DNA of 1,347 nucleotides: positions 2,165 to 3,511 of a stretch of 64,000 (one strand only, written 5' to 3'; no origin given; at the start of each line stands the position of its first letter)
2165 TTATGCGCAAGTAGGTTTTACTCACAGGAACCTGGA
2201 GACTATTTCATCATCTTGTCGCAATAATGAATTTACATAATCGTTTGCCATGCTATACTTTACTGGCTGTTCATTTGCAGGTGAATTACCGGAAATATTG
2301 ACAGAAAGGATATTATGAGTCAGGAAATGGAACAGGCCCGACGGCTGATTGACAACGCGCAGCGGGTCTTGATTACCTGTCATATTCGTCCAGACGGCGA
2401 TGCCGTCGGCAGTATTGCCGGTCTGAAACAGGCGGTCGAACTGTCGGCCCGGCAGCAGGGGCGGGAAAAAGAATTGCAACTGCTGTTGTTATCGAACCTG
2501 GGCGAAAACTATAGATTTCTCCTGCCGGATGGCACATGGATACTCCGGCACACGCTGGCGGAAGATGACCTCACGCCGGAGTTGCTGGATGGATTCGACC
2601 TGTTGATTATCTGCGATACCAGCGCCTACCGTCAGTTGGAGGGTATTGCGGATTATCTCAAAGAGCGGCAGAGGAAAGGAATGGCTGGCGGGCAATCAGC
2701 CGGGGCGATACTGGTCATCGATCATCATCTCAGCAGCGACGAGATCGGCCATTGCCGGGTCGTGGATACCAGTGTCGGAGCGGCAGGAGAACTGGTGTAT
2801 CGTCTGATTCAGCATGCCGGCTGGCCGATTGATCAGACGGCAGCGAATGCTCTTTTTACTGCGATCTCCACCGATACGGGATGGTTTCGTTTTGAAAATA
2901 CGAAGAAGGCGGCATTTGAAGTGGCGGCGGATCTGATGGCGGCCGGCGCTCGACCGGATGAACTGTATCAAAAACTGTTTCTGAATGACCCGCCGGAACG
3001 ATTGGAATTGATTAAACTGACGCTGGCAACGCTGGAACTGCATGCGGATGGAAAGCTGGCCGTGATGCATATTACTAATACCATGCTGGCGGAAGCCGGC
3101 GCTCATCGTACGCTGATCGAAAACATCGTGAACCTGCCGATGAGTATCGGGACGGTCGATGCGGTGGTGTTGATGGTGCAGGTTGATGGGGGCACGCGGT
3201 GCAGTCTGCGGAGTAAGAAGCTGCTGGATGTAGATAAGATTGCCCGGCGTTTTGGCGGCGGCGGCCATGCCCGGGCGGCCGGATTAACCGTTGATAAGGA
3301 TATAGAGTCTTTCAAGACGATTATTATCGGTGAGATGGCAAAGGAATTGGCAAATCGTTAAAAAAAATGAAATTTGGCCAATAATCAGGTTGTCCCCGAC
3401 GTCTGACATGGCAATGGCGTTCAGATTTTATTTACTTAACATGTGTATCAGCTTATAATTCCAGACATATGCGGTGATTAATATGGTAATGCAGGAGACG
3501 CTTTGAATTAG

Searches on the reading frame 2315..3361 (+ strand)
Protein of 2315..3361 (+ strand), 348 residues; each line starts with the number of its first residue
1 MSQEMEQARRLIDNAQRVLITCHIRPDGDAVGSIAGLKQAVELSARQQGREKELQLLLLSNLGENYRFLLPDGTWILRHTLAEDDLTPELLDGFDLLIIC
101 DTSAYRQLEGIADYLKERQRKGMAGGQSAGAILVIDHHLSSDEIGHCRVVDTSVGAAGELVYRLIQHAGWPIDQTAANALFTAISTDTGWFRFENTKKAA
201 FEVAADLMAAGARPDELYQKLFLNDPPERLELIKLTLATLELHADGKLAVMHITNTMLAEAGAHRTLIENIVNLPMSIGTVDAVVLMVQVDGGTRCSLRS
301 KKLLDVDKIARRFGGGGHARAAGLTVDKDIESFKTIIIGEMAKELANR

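Call 47: find_encoding_contigs(protein=window:2315-3361:+, flank=10000, max_places=6)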
Protein window:2315-3361:+ (348 aa): 3 contigs read that carry it; 2 places shown.
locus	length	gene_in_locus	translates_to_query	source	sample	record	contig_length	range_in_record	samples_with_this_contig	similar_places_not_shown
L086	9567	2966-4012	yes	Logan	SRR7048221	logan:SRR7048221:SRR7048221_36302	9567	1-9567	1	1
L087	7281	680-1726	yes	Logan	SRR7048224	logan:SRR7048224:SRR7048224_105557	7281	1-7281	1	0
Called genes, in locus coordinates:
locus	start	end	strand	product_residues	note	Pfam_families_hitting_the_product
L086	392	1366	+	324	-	PF01207:Dus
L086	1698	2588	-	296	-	PF19763:DUF6250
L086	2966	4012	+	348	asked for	PF01368:DHH, PF02272:DHHA1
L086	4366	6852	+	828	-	PF07944:Beta-AFase-like_GH127_cat, PF20736:Glyco_hydro127M, PF20620:DUF6805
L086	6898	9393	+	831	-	PF02018:CBM_4_9, PF22848:ASD1_dom, PF06964:Alpha-L-AF_C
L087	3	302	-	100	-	?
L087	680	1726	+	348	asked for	PF01368:DHH, PF02272:DHHA1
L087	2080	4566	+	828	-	PF07944:Beta-AFase-like_GH127_cat, PF20736:Glyco_hydro127M, PF20620:DUF6805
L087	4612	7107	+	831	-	PF02018:CBM_4_9, PF22848:ASD1_dom, PF06964:Alpha-L-AF_C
